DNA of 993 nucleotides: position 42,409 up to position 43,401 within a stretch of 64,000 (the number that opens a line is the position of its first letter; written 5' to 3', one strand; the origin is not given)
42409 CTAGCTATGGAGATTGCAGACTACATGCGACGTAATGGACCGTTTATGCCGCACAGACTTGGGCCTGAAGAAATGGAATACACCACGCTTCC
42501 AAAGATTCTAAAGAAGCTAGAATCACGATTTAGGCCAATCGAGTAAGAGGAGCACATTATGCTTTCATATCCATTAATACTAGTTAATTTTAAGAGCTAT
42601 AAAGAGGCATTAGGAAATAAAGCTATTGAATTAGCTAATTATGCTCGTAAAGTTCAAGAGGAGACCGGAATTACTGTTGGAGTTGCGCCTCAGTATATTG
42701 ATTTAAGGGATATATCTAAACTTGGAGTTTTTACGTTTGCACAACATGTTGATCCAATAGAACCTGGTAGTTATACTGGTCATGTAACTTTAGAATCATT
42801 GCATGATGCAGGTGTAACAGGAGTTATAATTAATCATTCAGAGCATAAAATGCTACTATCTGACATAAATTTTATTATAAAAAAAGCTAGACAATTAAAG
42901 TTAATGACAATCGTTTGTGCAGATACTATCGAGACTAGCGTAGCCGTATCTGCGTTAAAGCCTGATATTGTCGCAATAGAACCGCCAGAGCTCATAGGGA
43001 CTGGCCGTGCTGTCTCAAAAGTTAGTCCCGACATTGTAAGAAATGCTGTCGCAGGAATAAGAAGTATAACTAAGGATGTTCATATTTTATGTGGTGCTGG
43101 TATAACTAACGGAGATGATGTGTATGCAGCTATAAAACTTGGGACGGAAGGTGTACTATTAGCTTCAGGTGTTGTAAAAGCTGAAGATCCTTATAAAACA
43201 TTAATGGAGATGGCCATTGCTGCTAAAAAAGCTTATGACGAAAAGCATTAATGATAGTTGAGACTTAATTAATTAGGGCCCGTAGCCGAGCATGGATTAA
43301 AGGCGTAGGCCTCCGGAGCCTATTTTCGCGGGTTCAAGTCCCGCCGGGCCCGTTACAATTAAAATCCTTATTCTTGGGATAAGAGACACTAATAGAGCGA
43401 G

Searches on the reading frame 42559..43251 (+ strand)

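Call 61: search_protein_families(library=pfam, proteins=[window:42559-43251:+], max_evalue=0.00001)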
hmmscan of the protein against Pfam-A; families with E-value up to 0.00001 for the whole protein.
window:42559-43251:+ (230 aa): 2 families
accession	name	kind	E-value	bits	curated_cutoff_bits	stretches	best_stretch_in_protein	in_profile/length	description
PF00121.24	TIM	-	1.1e-41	143.4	20.1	1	5-216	1-242/245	Triosephosphate isomerase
PF05690.20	ThiG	-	3.6e-06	27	23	1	171-221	174-223/247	Thiazole biosynthesis protein ThiG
